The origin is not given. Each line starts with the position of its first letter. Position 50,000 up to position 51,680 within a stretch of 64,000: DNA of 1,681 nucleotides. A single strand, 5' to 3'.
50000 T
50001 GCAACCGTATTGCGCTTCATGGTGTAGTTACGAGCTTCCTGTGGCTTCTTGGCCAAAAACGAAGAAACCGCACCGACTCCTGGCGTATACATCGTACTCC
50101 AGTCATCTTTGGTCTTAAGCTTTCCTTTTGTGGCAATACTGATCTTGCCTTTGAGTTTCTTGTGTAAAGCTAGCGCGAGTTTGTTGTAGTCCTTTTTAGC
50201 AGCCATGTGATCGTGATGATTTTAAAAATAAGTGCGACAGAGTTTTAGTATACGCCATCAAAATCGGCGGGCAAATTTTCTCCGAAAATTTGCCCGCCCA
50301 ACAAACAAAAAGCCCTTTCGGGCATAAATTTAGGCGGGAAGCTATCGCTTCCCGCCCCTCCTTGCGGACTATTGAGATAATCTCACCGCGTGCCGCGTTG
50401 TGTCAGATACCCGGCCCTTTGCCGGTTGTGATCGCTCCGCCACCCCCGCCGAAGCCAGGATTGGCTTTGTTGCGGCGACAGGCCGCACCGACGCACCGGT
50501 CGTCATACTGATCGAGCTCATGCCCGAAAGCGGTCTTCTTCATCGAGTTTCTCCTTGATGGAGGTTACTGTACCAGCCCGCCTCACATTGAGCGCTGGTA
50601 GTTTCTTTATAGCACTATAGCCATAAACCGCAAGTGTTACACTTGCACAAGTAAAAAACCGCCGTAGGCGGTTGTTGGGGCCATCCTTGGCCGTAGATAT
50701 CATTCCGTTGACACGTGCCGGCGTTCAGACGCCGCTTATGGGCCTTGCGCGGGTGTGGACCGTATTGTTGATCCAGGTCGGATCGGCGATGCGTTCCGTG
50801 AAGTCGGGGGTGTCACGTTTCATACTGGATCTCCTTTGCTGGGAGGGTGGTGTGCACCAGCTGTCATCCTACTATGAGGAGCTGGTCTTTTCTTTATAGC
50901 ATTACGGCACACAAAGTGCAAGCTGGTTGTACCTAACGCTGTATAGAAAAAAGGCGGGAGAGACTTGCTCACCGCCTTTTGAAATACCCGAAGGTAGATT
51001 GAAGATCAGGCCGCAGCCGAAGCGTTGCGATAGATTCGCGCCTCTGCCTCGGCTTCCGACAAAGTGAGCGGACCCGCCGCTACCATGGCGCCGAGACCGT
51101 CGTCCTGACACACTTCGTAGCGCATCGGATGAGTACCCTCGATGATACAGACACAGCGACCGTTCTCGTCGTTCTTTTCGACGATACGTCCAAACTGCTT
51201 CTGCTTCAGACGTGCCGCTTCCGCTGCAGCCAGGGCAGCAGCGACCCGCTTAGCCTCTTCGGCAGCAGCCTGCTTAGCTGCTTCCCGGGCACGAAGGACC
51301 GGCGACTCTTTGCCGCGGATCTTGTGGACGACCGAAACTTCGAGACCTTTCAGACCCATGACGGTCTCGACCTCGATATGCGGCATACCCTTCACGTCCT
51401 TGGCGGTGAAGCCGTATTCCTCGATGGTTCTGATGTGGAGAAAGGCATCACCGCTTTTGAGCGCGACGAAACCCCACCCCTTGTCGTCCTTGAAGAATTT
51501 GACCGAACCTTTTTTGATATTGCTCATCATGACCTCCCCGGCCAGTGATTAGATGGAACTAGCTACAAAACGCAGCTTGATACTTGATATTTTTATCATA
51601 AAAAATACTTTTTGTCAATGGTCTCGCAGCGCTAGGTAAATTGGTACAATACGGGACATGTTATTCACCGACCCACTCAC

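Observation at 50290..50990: Two tandem micro-ORF cassettes (46 aa and 32 aa), each with its own extended -10 promoter, hairpin leader, strong SD and terminator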

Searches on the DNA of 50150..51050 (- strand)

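Call 5: search_rna_families(source=window, start=50150, end=51050, threshold=evalue, max_evalue=10, show_alignments=4)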
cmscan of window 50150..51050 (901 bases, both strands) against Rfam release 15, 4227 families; matches with E-value up to 10: 11.
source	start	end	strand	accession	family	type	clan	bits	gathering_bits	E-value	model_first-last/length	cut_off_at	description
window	50271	50344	-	RF01903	mir-500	Gene; miRNA;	-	21.6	78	0.038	1-84/84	no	mir-500 microRNA precursor family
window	50282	50363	-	RF00371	sroE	Gene; sRNA;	-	20.8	51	0.042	1-92/92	no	sroE RNA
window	50945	50984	+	RF00504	Glycine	Cis-reg; riboswitch;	CL00125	19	32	0.57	1-94/94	no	Glycine riboswitch aptamer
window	50307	50382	-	RF02766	Ysr49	Gene; sRNA;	-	18.5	95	0.62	1-124/124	no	Yersinia sRNA 49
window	50949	50980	-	RF00802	mir-207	Gene; miRNA;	-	17.3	88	3.3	1-78/78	no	mir-207 microRNA precursor family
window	50843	50871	+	RF01837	toga_FSE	Cis-reg; frameshift_element;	-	17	40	2.8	1-29/29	no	togavirus ribosomal frameshift element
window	50260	50352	-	RF00558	L20_leader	Cis-reg; leader;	-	16.1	58.7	3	11-120/127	no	Ribosomal protein L20 leader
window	50263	50303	+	RF00749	mir-208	Gene; miRNA;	-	14.1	56.4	6.8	1-77/77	no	mir-208 microRNA precursor family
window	50652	50732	-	RF01394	isrK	Gene; sRNA;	-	12.6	50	6.2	1-77/77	no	isrK Hfq binding RNA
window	50260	50296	-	RF02712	EBER2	Gene; sRNA;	-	11.6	200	7.1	1-173/173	no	Epstein-Barr virus EBER2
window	50329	50356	-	RF00010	RNaseP_bact_a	Gene; ribozyme;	CL00002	7.7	100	6.1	1-367/367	no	Bacterial RNase P class A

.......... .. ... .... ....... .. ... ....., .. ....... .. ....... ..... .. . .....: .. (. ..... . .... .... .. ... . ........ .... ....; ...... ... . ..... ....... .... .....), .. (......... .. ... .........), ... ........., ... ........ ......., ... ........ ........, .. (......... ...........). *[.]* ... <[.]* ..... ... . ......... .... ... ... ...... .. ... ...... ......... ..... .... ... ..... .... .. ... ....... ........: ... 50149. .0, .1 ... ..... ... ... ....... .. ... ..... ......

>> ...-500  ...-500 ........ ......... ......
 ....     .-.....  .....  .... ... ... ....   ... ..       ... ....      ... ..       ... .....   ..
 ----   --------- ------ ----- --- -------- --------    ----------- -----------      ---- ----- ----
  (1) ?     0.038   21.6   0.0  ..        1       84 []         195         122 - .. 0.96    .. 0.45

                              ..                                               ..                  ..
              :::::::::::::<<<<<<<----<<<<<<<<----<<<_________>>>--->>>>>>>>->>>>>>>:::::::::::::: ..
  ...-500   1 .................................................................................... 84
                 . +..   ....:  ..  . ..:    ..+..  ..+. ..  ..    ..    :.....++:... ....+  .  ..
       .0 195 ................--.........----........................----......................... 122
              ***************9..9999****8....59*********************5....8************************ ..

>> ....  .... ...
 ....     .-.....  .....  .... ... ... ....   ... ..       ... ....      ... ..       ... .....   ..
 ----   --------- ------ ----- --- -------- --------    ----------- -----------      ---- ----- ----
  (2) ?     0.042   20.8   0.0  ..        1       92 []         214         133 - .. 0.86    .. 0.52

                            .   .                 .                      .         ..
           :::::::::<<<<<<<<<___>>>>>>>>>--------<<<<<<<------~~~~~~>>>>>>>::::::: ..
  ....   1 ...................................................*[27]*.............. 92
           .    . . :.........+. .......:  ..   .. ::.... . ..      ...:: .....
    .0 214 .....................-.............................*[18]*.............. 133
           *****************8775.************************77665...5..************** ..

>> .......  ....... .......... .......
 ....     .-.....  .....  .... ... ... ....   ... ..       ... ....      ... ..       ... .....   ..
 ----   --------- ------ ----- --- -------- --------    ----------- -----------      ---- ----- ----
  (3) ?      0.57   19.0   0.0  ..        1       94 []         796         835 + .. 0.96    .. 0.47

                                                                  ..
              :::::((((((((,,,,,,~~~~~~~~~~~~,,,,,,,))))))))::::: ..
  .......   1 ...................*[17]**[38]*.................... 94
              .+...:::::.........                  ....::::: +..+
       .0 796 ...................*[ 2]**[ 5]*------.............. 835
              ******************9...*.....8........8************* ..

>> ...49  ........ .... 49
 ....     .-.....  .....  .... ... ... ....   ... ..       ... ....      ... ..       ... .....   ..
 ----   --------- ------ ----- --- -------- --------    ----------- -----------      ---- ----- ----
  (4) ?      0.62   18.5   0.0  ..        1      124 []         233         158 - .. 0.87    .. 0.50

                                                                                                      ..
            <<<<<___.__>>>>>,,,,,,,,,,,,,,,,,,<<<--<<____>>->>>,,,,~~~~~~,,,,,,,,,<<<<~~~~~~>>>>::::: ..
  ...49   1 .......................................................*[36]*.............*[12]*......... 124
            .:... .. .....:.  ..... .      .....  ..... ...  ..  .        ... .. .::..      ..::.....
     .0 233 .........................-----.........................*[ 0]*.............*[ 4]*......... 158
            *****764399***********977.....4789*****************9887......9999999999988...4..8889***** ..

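Call 59: search_dna_similar(query=window:50300-50950:-, collection=phages, mode=distant, max_evalue=0.01, max_rows=10)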
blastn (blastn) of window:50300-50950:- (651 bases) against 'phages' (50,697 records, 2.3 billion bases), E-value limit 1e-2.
No match.

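Call 60: search_dna_similar(query=window:50300-50950:-, collection=plasmids, mode=distant, max_evalue=0.01, max_rows=10)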
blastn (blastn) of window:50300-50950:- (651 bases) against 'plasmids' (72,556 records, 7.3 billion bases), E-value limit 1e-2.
No match.

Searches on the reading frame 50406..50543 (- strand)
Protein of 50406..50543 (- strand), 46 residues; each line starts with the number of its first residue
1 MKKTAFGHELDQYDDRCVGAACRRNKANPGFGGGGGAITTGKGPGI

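Call 12: find_encoding_contigs(protein=window:50406-50543:-, flank=6000, max_places=10)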
Protein seq(46 aa) (46 aa): 6 contigs read that carry it; 6 places shown.
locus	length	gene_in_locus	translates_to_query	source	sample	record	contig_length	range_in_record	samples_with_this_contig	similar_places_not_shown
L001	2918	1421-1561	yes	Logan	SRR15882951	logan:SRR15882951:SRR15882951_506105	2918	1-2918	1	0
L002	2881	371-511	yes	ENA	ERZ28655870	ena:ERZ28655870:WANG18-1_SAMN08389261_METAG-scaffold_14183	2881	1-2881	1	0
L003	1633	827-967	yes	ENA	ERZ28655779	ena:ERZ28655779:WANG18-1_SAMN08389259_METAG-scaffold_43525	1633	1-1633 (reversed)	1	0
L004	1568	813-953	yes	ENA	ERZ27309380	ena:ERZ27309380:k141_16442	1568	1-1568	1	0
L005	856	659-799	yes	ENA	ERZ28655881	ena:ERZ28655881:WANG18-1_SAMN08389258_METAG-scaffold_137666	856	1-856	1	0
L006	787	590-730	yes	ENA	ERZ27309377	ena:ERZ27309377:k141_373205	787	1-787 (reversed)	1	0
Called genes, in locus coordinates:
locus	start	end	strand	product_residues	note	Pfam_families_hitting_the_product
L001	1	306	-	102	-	?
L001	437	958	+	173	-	PF00313:CSD (faint)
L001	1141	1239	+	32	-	-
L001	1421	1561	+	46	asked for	-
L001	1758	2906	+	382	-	PF00390:malic, PF03949:Malic_M, PF00899:ThiF (faint)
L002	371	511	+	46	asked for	-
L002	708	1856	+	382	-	PF00390:malic, PF03949:Malic_M, PF00899:ThiF (faint)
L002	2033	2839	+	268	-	PF02535:Zip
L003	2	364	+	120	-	?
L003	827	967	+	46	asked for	-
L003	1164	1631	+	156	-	?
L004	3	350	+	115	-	?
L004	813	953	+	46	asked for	-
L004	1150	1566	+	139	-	?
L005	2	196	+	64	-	?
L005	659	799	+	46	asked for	-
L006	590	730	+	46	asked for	-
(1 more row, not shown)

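Call 14: find_homologous_proteins(query=window:50406-50543:-, max_evalue=10)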
Query seq(46 aa) (46 aa): 1 proteins with E <= 10 among 1 candidates.
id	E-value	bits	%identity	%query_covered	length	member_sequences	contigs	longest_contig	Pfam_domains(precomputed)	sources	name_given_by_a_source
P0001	2.0e-24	101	100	100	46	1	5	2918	-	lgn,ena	-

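Call 66: search_protein_representatives(protein=window:50406-50543:-)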
Query: 46 residues. Proteins with E-value up to 0.001 (for the whole library): 1; up to 1e-10: 1; up to 1e-30: 0. The best 1 are listed.
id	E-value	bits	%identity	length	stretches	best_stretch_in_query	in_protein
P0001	6.5e-25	101.0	100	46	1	1-46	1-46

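Call 70: search_protein_families(library=pfam, proteins=[window:50406-50543:-], max_evalue=1)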
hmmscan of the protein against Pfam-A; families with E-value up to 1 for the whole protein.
window:50406-50543:- (46 aa): 0 families

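Call 71: search_protein_families(library=ncbifam, proteins=[window:50406-50543:-], max_evalue=1)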
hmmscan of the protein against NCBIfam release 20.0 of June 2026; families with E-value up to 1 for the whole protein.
window:50406-50543:- (46 aa): 0 families

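Call 72: search_protein_families(library=padloc, proteins=[window:50406-50543:-], max_evalue=1)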
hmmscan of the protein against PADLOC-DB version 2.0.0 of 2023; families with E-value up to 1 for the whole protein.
window:50406-50543:- (46 aa): 0 families

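Call 73: search_protein_families(library=phrogs, proteins=[window:50406-50543:-], max_evalue=1)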
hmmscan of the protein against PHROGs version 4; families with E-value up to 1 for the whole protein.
window:50406-50543:- (46 aa): 1 family
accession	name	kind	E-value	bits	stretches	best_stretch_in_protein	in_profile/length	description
phrog_35173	-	unknown function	0.32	12.5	0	4-15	15-26/73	-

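Call 78: predict_structure(protein=window:50406-50543:-)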
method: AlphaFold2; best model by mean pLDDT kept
length: 46 residues; sequences in the alignment: 1
mean_pLDDT: 58.0   pTM: 0.28
mean pLDDT of the five models: 58.0, 55.2, 47.7, 45.8, 45.4
residues with pLDDT >= 90: 0; 70-90: 12; 50-70: 18; < 50: 16
segments of 3 or more residues with pLDDT < 50: 1-3, 7-9, 31-36, 43-46
pLDDT, mean of each block of 10 residues (from residue 1): 48 74 70 47 47
secondary structure, 60 per line:
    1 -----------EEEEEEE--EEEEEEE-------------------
elements in order: E12-18 E21-27

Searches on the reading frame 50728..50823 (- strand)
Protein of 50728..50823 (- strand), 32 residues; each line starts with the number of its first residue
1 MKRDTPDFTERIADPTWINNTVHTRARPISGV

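Call 13: find_encoding_contigs(protein=window:50728-50823:-, flank=6000, max_places=10)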
Protein seq(32 aa) (32 aa): 1 contig read that carries it; 1 place shown.
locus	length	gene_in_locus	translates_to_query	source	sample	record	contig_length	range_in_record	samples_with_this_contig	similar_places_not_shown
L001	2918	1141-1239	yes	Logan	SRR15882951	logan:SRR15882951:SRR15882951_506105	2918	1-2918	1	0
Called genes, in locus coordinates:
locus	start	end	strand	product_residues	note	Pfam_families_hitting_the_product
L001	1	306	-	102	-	?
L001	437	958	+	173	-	PF00313:CSD (faint)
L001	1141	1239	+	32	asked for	-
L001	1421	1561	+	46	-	-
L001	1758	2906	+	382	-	PF00390:malic, PF03949:Malic_M, PF00899:ThiF (faint)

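Call 70: search_protein_families(library=pfam, proteins=[window:50728-50823:-], max_evalue=1)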
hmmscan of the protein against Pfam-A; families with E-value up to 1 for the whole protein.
window:50728-50823:- (32 aa): 0 families

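Call 71: search_protein_families(library=ncbifam, proteins=[window:50728-50823:-], max_evalue=1)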
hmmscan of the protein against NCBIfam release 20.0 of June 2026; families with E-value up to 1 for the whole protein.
window:50728-50823:- (32 aa): 0 families

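Call 72: search_protein_families(library=padloc, proteins=[window:50728-50823:-], max_evalue=1)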
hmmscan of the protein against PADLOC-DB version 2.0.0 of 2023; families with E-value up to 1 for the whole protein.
window:50728-50823:- (32 aa): 0 families

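Call 73: search_protein_families(library=phrogs, proteins=[window:50728-50823:-], max_evalue=1)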
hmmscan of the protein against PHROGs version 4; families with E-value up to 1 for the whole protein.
window:50728-50823:- (32 aa): 0 families

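Call 79: predict_structure(protein=window:50728-50823:-)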
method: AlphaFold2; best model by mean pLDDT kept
length: 32 residues; sequences in the alignment: 1
mean_pLDDT: 71.7   pTM: 0.28
mean pLDDT of the five models: 71.7, 71.3, 67.0, 62.9, 56.8
residues with pLDDT >= 90: 0; 70-90: 19; 50-70: 12; < 50: 1
segments of 3 or more residues with pLDDT < 50: none
pLDDT, mean of each block of 10 residues (from residue 1): 73 81 66 49
secondary structure, 60 per line:
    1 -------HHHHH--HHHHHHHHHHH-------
elements in order: H8-12 H15-25

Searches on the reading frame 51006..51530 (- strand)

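Call 46: search_protein_families(library=pfam, proteins=[window:51006-51530:-], max_evalue=0.001)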
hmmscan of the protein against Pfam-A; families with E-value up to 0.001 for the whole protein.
window:51006-51530:- (174 aa): 1 family
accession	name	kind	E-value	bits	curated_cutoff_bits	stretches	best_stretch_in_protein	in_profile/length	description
PF00313.28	CSD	-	2.4e-05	24.5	27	1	7-41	2-38/66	'Cold-shock' DNA-binding domain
